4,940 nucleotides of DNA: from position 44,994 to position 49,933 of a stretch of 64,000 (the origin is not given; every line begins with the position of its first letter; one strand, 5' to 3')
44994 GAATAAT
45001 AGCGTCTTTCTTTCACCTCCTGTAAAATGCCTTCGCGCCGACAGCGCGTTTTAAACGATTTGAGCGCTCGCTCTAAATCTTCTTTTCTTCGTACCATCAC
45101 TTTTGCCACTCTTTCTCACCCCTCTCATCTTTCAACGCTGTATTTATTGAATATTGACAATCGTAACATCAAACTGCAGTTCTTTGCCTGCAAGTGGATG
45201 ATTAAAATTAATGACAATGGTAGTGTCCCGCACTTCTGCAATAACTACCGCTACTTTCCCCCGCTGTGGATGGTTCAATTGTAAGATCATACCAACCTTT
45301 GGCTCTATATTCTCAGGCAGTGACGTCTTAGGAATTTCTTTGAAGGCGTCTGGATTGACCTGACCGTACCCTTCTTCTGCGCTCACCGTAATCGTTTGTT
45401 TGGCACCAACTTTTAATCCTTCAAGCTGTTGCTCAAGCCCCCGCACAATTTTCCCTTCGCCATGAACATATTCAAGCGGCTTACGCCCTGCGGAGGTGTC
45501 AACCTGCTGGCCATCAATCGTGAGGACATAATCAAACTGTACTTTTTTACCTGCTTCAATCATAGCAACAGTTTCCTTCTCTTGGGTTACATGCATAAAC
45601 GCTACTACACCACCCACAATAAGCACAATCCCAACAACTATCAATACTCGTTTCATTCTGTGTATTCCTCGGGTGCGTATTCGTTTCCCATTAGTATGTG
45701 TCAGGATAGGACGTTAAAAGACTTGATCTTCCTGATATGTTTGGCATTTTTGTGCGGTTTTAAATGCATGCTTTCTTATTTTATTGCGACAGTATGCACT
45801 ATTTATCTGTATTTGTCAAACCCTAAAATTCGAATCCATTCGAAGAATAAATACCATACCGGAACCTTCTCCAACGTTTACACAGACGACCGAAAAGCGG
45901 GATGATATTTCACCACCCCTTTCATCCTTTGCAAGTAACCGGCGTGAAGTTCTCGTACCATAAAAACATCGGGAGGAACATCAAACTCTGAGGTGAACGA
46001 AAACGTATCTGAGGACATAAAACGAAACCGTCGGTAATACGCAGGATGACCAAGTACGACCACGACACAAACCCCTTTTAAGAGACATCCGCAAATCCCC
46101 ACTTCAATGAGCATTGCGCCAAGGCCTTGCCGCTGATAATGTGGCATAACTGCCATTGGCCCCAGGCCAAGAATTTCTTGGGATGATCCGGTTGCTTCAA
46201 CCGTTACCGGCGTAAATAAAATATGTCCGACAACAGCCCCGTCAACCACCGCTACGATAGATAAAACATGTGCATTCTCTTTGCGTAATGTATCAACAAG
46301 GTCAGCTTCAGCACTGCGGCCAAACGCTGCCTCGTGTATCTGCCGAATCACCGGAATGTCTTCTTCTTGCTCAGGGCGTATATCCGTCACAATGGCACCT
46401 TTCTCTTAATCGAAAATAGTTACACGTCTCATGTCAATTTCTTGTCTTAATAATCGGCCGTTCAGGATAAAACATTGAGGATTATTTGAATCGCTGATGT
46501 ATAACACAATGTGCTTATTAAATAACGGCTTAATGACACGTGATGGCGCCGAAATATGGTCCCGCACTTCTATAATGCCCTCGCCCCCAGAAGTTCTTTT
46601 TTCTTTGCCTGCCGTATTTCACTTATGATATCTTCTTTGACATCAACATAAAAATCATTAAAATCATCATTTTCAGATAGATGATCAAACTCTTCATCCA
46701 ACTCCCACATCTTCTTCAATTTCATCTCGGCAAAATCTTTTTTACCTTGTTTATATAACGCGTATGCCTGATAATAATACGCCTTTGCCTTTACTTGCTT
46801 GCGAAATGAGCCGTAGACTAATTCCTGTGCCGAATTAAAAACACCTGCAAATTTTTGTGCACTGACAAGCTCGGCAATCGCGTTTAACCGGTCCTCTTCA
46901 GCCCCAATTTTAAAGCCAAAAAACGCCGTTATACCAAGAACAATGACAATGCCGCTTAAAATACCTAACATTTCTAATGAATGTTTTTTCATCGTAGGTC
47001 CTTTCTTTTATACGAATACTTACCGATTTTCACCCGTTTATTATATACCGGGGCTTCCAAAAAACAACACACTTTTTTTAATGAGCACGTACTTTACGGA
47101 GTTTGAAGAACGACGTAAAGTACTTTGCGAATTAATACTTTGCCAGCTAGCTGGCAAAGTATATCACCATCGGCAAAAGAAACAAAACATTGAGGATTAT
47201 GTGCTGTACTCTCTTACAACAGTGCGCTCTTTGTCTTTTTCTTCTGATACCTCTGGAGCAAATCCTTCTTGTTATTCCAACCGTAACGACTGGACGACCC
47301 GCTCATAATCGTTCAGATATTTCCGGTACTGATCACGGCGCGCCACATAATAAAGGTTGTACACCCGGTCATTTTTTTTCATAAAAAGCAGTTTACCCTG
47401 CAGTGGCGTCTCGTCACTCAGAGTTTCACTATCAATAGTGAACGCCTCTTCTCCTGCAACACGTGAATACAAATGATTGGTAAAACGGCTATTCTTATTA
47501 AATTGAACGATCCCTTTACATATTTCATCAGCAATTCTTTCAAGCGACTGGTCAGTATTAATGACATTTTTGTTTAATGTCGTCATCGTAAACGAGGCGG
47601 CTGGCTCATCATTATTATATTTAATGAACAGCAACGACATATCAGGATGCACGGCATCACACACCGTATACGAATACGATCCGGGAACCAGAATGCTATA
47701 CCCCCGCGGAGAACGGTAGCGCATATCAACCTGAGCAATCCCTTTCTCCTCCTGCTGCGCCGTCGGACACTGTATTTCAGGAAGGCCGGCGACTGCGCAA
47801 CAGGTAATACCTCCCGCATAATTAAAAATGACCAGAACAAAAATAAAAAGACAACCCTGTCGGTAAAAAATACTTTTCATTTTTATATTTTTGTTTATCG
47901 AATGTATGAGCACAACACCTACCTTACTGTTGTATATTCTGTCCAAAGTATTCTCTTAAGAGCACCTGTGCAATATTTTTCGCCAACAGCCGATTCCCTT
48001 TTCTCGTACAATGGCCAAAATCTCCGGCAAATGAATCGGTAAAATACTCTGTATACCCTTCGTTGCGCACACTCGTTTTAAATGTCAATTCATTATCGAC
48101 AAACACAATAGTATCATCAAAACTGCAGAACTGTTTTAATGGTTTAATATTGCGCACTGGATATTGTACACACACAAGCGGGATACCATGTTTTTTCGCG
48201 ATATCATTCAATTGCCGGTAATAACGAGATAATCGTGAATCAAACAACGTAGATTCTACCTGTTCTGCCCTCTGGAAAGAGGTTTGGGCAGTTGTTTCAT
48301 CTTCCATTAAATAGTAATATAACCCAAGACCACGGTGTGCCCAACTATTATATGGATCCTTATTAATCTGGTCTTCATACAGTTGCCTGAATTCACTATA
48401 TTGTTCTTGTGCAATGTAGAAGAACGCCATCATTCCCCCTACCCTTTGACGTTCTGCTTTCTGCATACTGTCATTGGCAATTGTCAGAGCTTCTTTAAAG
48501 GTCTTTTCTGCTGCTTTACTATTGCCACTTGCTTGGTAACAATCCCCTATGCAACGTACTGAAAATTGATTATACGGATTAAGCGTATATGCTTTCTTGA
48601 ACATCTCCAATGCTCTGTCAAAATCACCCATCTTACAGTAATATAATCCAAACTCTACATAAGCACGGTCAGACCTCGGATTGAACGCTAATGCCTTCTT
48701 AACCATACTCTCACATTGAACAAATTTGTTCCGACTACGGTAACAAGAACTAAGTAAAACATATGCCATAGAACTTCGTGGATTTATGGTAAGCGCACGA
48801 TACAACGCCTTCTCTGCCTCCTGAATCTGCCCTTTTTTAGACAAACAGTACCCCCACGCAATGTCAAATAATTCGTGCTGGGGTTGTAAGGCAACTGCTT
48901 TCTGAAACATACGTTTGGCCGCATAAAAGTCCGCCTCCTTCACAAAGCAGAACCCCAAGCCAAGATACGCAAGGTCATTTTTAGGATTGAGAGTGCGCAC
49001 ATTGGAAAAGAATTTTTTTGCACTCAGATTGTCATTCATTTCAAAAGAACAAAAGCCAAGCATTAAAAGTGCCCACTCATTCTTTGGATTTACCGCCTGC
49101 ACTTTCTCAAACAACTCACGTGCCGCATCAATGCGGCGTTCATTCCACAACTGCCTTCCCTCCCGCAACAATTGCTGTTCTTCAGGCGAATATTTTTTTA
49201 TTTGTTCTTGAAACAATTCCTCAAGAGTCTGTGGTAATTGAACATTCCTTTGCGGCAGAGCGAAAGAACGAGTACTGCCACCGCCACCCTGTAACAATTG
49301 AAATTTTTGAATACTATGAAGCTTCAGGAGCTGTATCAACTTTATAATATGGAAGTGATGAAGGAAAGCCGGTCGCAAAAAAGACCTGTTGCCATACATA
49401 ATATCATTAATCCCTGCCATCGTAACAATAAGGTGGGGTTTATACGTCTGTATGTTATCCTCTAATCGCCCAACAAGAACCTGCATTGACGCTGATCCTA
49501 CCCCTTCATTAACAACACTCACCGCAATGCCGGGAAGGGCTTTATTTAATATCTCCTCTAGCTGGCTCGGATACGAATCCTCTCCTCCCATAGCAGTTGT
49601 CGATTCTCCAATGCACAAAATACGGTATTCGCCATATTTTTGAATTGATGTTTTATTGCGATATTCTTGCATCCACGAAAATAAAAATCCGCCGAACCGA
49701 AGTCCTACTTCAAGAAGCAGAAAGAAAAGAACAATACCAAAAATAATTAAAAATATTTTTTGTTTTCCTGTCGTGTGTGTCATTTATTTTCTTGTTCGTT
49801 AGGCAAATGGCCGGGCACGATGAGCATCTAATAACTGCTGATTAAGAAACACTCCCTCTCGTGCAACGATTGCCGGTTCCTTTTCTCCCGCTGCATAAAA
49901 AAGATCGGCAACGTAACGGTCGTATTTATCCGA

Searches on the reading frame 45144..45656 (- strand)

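Call 54: search_protein_families(library=pfam, proteins=[window:45144-45656:-], max_evalue=0.0001)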
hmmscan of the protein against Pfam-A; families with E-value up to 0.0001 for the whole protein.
window:45144-45656:- (170 aa): 1 family
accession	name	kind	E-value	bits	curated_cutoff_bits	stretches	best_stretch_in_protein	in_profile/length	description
PF00254.34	FKBP_C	-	8.4e-15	55.3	21.1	1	33-110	5-83/94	FKBP-type peptidyl-prolyl cis-trans isomerase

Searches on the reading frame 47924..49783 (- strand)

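Call 54: search_protein_families(library=pfam, proteins=[window:47924-49783:-], max_evalue=0.0001)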
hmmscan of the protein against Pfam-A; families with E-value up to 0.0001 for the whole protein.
window:47924-49783:- (619 aa): 19 families
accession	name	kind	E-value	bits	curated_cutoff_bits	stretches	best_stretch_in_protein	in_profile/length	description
PF00515.34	TPR_1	-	2e-27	94.3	27.8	0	379-405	8-34/34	Tetratricopeptide repeat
PF14559.12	TPR_19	-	2.3e-27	95.6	25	1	385-438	4-57/68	Tetratricopeptide repeat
PF07719.23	TPR_2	-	2.9e-26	89.8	27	0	374-405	3-34/34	Tetratricopeptide repeat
PF13181.12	TPR_8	-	4.9e-21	73.5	25.7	0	373-404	2-33/34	Tetratricopeptide repeat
PF13428.12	TPR_14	-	4.8e-20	70.5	23.5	0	206-243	5-42/44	Tetratricopeptide repeat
PF13424.12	TPR_12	-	3.6e-18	66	30.1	0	342-401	7-74/77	Tetratricopeptide repeat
PF13431.12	TPR_17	-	6.6e-17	60.8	24.4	0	362-393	3-34/34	Tetratricopeptide repeat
PF23914.1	TPR_CcmH_CycH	-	6.9e-13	49.2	42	0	215-271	100-156/158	Cytochrome c-type biogenesis protein H TPR domain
PF25062.1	ARM_TT21_N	-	1.5e-11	44.9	40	1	187-301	85-199/222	Tetratricopeptide repeat protein 21 N-terminal ARM repeat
PF13174.12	TPR_6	-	8.7e-11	42.2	26.3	0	238-268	2-32/33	Tetratricopeptide repeat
PF13432.12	TPR_16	-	3.6e-10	40.5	32.7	0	378-438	3-63/65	Tetratricopeptide repeat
PF12895.13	ANAPC3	-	4.8e-10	40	27.2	0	361-431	12-81/82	Anaphase-promoting complex, cyclosome, subunit 3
PF13472.12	Lipase_GDSL_2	-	6.3e-10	40.3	32.9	1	57-154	1-97/178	GDSL-like Lipase/Acylhydrolase family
PF25182.1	NonGDSL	-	1.7e-08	34.5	80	1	45-130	20-109/220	Non-GDSL lipase-like family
PF13414.12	TPR_11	-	1.8e-08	34.3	26.8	0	380-403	2-25/42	TPR repeat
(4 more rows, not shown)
